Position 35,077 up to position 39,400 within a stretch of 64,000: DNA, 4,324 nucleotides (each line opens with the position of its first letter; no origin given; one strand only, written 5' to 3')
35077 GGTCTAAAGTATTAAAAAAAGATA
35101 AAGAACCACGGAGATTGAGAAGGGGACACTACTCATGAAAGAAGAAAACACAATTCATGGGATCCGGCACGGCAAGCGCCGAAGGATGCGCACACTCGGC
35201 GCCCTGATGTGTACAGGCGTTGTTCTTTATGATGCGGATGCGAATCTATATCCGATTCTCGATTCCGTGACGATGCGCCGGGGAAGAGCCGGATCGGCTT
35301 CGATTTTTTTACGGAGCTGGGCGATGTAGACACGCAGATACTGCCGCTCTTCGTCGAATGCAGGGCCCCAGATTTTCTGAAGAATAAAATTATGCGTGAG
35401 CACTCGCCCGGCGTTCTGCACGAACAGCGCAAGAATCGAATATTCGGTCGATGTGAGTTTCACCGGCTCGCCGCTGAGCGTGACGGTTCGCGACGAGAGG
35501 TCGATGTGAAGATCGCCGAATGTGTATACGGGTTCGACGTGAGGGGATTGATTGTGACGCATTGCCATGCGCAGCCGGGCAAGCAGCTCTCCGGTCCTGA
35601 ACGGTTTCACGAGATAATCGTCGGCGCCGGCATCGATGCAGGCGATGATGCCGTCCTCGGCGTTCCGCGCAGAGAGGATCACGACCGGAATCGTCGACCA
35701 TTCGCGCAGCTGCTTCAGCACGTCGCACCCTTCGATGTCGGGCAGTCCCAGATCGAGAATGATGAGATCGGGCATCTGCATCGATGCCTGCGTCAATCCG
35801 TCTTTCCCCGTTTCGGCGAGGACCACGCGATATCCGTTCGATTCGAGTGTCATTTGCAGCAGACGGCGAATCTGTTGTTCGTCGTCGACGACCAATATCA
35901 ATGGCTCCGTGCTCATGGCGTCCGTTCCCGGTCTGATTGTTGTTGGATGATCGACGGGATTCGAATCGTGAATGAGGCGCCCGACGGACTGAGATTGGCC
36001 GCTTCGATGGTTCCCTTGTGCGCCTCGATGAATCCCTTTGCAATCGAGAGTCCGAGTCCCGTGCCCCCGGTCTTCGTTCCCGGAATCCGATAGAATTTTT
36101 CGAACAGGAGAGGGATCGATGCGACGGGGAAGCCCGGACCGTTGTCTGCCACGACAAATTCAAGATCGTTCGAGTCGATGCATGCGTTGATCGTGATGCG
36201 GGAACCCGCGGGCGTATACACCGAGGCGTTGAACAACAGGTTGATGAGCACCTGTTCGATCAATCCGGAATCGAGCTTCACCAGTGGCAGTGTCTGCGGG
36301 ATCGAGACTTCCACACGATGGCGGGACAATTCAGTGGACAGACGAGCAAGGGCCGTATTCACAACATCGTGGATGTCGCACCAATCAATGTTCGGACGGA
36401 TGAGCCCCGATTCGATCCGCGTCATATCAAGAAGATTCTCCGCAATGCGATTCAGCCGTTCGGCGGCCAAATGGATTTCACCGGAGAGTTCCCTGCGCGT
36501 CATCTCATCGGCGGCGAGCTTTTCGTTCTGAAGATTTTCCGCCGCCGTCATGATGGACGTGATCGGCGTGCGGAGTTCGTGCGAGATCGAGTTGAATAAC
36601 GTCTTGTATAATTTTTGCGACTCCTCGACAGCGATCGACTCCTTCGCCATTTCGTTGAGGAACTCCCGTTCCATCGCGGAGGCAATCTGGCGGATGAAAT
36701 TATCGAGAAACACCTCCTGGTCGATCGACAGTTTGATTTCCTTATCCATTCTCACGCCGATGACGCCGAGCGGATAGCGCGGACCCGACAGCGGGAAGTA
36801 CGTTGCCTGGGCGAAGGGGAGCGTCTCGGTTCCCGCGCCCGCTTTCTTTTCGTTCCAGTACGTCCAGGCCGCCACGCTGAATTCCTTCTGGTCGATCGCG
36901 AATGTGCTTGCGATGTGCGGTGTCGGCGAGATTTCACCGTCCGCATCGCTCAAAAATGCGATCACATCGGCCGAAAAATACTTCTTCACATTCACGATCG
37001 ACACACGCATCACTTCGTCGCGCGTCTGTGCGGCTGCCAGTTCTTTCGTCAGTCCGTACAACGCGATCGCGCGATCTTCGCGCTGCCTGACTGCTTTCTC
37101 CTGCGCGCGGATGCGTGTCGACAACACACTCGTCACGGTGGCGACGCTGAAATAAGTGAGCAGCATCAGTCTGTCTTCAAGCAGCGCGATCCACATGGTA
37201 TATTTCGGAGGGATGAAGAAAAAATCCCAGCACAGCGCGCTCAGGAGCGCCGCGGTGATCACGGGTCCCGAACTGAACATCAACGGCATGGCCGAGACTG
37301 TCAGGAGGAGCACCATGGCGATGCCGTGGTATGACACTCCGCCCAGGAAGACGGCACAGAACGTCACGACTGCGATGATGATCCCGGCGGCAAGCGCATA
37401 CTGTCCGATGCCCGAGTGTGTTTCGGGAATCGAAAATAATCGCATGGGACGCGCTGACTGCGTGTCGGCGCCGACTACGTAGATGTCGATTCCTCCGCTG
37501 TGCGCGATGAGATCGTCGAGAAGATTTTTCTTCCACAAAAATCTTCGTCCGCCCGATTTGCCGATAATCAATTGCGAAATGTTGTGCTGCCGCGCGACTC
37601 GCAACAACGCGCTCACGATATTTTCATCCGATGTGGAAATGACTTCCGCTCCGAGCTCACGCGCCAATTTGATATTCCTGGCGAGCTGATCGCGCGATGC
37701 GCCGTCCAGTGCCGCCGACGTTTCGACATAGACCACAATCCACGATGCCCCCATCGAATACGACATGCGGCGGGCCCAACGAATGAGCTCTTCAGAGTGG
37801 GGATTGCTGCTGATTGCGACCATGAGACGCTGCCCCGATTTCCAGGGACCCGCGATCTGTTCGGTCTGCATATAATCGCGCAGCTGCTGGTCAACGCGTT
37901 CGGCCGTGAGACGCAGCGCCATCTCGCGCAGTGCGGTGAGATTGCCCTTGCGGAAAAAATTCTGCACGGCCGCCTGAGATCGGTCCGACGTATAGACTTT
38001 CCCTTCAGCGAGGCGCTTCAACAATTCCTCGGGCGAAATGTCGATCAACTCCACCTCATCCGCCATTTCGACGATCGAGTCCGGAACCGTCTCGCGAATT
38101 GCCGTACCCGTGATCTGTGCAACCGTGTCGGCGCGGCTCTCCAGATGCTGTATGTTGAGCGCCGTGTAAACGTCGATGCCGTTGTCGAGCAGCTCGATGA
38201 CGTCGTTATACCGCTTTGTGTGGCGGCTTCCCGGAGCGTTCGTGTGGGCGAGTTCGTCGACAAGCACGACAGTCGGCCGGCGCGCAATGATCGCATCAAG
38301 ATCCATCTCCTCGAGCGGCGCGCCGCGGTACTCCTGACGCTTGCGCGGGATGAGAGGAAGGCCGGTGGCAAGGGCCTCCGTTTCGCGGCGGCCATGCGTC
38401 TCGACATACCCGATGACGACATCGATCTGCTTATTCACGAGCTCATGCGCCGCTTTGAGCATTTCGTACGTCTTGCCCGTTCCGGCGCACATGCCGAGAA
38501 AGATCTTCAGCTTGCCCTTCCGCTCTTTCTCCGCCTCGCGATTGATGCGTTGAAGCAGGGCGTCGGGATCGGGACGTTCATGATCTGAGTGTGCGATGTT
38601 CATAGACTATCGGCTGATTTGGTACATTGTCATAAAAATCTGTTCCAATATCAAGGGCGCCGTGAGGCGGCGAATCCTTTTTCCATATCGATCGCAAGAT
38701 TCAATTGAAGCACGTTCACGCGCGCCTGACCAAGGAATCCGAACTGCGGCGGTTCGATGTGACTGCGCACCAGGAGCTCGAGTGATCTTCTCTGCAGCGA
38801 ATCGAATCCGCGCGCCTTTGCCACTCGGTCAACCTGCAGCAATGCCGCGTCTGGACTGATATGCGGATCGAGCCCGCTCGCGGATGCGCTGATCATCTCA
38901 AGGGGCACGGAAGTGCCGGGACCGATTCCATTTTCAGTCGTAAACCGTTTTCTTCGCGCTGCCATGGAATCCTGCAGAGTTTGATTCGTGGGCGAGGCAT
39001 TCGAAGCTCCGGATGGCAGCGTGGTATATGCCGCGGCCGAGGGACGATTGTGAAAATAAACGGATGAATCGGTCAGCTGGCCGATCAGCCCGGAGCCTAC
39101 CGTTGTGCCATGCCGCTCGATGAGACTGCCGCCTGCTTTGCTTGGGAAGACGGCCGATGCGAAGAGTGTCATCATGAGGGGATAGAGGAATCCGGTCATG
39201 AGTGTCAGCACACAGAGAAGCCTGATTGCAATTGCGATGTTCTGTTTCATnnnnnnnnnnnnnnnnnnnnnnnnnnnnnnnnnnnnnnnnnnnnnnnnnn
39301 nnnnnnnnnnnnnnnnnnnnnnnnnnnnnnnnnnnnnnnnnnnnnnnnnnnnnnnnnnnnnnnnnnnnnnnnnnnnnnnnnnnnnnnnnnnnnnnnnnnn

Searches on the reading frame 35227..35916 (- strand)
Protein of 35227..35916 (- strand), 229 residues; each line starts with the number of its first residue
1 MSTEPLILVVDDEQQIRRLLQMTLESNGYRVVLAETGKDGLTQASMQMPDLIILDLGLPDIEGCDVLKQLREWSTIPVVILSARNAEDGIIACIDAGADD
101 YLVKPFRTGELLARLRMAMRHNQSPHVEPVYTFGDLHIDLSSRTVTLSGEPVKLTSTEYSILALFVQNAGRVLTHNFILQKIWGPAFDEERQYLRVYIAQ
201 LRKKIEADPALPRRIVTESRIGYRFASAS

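Call 99: search_protein_families(library=pfam, max_evalue=0.00001, proteins=[window:35227-35916:-])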
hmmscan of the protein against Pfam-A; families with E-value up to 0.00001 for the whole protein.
window:35227-35916:- (229 aa): 2 families
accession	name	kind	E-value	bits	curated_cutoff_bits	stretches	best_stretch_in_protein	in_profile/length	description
PF00072.30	Response_reg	-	2.5e-30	105.3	30.2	1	7-115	1-110/111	Response regulator receiver domain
PF00486.34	Trans_reg_C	-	1.5e-23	83.1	26.2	1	149-225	1-77/77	Transcriptional regulatory protein, C terminal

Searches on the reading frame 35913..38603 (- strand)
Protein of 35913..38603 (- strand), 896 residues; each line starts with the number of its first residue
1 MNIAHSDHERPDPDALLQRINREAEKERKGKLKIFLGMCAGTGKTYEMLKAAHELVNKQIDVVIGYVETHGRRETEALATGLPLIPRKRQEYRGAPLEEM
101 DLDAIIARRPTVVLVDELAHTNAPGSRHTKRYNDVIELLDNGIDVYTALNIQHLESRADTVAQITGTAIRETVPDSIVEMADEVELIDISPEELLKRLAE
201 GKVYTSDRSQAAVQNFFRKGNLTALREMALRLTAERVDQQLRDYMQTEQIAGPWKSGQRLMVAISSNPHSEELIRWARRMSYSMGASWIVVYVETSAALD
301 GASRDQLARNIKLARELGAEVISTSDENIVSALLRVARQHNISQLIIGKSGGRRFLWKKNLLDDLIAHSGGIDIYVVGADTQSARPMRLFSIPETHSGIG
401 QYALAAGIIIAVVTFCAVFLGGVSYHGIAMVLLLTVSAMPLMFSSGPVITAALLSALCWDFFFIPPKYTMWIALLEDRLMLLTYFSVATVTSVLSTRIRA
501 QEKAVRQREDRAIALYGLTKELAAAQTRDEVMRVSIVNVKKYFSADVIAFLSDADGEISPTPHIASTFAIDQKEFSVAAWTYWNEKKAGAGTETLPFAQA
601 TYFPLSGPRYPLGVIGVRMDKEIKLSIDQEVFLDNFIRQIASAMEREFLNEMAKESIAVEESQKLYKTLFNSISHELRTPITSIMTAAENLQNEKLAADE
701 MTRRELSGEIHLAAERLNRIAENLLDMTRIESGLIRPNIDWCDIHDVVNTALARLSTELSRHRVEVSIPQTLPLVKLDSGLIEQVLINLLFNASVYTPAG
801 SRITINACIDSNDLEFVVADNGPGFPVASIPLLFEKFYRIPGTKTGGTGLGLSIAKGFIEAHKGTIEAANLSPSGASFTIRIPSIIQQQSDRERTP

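Call 99: search_protein_families(library=pfam, max_evalue=0.00001, proteins=[window:35913-38603:-])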
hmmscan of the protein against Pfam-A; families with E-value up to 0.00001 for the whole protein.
window:35913-38603:- (896 aa): 5 families
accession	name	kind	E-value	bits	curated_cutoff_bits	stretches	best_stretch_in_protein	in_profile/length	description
PF02702.23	KdpD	-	4.1e-96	320.8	26.1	1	29-237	2-210/210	Osmosensitive K+ channel His kinase sensor domain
PF02518.31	HATPase_c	-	8.7e-22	78.1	26.4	1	779-883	3-108/111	Histidine kinase-, DNA gyrase B-, and HSP90-like ATPase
PF13493.11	DUF4118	-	9.5e-18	64.4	28.4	1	402-508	1-107/107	Domain of unknown function (DUF4118)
PF00512.31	HisKA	-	1.1e-14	54.6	26.9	1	668-733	4-66/66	His Kinase A (phospho-acceptor) domain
PF13492.12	GAF_3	-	7.1e-06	26.9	27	0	578-646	57-129/129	GAF domain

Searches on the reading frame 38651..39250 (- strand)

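Call 99: search_protein_families(library=pfam, max_evalue=0.00001, proteins=[window:38651-39250:-])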
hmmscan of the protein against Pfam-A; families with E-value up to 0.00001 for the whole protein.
window:38651-39250:- (199 aa): 1 family
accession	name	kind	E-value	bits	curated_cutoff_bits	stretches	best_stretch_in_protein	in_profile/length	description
PF02669.20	KdpC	-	1.1e-62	211.5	24.1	1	7-188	3-181/182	K+-transporting ATPase, c chain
